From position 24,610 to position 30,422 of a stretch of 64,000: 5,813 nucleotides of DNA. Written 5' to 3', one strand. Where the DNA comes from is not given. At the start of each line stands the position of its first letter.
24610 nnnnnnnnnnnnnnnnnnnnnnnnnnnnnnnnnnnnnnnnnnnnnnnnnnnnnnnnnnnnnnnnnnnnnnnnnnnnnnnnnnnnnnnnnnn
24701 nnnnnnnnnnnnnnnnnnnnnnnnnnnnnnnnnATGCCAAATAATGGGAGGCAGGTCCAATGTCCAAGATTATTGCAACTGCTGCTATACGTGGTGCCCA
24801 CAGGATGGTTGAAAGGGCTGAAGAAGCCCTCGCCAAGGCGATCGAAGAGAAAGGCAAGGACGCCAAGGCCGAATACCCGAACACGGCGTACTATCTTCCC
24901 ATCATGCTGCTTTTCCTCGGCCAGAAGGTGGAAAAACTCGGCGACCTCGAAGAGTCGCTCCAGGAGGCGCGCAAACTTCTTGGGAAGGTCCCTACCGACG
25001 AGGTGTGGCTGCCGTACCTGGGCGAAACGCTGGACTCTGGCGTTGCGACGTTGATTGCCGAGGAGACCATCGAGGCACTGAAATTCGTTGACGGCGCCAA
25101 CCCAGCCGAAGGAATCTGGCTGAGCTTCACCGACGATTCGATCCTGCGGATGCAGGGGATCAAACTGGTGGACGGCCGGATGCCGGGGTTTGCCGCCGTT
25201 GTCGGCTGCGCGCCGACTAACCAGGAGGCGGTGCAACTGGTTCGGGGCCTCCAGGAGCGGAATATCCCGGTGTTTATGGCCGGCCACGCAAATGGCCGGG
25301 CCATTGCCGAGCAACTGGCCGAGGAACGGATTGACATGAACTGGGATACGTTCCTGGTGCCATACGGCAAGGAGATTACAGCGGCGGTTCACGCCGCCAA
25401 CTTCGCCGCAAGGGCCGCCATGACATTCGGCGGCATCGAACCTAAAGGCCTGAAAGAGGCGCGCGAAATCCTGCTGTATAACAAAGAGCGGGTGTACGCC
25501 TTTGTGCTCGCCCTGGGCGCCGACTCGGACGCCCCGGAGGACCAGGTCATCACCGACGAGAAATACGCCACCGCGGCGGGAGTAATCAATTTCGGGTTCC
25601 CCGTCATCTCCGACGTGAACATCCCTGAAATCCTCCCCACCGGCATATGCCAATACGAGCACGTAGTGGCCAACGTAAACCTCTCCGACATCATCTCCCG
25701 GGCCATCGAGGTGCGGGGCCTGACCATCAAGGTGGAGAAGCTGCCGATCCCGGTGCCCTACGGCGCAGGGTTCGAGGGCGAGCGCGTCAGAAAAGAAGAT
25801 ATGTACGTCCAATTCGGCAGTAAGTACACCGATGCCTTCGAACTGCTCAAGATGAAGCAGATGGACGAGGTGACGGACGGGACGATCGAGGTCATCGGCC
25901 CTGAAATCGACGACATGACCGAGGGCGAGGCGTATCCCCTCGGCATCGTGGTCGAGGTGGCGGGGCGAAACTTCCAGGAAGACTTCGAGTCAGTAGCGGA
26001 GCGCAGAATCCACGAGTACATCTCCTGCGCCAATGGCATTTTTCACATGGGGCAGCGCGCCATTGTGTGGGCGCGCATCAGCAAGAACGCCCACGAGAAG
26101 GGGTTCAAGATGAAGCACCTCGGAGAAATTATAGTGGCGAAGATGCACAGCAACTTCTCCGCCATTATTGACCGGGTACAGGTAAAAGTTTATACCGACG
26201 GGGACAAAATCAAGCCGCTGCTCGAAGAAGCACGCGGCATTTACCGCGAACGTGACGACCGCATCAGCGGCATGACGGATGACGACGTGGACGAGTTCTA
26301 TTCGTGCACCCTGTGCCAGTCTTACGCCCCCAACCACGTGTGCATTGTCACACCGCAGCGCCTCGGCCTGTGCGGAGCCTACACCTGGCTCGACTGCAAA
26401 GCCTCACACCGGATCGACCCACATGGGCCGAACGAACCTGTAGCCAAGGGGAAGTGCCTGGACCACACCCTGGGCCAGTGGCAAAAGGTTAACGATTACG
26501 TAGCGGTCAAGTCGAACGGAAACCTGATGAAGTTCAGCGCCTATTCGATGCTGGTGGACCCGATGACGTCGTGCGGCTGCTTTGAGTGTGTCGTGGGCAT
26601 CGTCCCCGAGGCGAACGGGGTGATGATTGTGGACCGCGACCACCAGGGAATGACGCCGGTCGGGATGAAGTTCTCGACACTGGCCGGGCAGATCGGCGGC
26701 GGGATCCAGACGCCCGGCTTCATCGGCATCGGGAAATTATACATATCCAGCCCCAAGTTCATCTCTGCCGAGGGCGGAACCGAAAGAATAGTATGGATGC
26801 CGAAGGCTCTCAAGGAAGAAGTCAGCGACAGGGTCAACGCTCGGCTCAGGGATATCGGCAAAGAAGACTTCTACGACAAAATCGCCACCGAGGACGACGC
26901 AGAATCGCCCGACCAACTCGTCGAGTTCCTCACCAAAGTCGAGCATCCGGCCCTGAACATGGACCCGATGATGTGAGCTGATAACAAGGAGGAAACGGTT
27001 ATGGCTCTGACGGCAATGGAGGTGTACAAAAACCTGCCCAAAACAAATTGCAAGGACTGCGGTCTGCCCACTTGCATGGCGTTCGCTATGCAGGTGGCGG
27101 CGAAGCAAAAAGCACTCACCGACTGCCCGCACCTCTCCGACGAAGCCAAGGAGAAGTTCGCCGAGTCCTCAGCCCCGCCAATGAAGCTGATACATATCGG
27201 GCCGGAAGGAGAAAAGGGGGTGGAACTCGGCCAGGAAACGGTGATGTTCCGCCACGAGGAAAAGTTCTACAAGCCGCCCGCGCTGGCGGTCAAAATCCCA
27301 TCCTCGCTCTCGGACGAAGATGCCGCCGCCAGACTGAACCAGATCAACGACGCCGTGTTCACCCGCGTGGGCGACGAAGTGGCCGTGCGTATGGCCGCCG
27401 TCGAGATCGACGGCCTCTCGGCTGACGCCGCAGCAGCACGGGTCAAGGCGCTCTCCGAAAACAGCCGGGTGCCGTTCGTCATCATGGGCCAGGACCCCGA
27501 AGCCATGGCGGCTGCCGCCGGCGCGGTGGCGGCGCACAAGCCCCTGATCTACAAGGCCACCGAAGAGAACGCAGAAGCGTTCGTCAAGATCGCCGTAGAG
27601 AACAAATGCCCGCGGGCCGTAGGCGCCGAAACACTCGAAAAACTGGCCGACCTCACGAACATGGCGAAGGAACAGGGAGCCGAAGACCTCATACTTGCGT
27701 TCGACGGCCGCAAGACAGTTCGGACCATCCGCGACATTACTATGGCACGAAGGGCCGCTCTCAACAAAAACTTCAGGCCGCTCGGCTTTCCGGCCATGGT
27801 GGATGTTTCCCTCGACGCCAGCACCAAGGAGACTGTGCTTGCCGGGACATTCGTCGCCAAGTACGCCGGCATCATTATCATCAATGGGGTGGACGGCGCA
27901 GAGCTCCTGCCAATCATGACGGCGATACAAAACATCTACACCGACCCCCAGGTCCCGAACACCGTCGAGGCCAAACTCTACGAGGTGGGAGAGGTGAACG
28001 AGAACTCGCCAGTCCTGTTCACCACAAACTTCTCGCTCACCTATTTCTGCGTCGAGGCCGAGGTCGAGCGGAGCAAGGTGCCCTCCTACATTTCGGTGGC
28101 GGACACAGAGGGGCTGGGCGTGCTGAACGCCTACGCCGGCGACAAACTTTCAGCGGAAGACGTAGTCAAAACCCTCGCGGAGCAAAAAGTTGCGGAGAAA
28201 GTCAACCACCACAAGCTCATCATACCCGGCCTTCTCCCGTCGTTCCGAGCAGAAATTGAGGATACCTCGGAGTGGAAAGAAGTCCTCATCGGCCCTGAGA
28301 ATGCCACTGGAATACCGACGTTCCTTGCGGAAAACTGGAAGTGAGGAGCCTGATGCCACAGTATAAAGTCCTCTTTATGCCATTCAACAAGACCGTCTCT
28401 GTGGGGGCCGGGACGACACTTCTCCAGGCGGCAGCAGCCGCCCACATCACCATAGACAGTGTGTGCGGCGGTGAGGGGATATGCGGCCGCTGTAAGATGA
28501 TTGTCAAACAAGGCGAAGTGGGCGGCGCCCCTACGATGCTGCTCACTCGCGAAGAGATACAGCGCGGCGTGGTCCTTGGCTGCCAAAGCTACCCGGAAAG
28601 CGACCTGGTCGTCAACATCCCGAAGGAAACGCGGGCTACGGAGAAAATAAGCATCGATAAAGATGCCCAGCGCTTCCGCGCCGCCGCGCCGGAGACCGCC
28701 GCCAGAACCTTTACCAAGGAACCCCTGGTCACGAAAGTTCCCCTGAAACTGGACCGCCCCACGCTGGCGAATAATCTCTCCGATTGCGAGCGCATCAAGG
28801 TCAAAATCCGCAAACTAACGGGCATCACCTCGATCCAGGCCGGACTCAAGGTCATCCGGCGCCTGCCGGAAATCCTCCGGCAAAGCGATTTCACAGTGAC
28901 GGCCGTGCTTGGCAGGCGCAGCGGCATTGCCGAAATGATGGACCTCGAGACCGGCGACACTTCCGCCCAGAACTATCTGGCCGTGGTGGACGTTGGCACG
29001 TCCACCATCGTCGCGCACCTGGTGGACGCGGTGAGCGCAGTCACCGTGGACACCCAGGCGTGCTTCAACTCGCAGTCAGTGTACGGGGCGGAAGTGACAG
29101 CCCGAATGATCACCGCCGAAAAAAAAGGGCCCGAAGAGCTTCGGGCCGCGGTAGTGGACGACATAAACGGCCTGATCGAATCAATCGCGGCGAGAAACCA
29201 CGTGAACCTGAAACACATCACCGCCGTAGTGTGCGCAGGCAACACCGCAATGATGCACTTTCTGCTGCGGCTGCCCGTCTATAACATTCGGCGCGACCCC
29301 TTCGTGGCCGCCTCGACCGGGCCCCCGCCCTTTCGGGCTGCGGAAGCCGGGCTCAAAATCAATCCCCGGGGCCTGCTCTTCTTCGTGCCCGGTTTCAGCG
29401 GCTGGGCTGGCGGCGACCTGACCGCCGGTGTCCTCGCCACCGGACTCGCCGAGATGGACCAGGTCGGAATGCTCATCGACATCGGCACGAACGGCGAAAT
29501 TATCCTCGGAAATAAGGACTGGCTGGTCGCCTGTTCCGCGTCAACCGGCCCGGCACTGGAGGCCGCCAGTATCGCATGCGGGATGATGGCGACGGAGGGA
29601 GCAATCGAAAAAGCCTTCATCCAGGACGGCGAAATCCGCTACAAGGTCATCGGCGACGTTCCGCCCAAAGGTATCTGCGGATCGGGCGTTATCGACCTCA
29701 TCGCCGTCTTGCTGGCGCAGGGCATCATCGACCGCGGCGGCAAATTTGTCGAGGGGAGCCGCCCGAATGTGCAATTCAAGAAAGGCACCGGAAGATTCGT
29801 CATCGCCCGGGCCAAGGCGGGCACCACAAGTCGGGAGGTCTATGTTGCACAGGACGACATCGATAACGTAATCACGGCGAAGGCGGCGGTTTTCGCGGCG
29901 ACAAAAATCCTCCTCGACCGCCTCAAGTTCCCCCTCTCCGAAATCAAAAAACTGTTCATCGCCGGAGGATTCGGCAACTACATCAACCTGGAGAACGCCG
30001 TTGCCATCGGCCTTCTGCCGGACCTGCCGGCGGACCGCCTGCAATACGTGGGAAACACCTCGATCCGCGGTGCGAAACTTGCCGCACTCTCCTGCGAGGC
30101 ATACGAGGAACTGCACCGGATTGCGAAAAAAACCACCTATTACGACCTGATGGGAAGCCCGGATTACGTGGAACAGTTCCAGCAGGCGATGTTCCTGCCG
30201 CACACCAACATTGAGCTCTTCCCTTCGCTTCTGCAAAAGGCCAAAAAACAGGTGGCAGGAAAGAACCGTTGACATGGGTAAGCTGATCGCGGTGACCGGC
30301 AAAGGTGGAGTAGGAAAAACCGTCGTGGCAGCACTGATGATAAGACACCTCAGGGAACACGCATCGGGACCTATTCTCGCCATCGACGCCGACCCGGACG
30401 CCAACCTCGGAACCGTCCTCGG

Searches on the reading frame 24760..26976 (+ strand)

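Call 82: search_protein_families(library=pfam, proteins=[window:24760-26976:+], max_evalue=0.00001)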
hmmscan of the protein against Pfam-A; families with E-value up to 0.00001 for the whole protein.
window:24760-26976:+ (738 aa): 3 families
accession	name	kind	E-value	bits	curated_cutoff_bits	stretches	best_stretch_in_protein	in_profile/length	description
PF19436.4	ACS_CODH_B_C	-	2.6e-118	394.4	25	1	495-738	1-245/245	ACS/CODH beta subunit C-terminal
PF03598.20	CdhC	-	8.1e-65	217.9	24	1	330-484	1-155/155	CO dehydrogenase/acetyl-CoA synthase complex beta subunit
PF18537.6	CODH_A_N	-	1.4e-25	89.6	32.2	1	21-110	1-83/83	Carbon monoxide dehydrogenase subunit alpha N-terminal domain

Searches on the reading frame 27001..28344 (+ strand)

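Call 82: search_protein_families(library=pfam, proteins=[window:27001-28344:+], max_evalue=0.00001)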
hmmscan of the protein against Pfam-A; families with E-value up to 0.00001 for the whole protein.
window:27001-28344:+ (447 aa): 2 families
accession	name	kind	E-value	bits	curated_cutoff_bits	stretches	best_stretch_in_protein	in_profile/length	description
PF03599.22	CdhD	-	1.6e-89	300.8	24.8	1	64-441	2-386/387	CO dehydrogenase/acetyl-CoA synthase delta subunit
PF04060.18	FeS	-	2.5e-14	53.1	23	1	12-44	1-33/33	Putative Fe-S cluster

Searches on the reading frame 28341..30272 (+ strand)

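Call 82: search_protein_families(library=pfam, proteins=[window:28341-30272:+], max_evalue=0.00001)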
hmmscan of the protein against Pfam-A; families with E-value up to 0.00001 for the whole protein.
window:28341-30272:+ (643 aa): 4 families
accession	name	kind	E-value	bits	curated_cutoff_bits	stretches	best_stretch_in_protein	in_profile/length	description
PF14574.11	RACo_C_ter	-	3.1e-90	302.2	27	1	375-630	2-260/261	C-terminal domain of RACo the ASKHA domain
PF17651.6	Raco_middle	-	7.3e-43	146.5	26.8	1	215-370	4-161/163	RACo middle region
PF17650.6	RACo_linker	-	7.3e-19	67.8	26.2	1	121-208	3-85/86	RACo linker region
PF00111.32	Fer2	-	5e-11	42.8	21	1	16-86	7-77/77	2Fe-2S iron-sulfur cluster binding domain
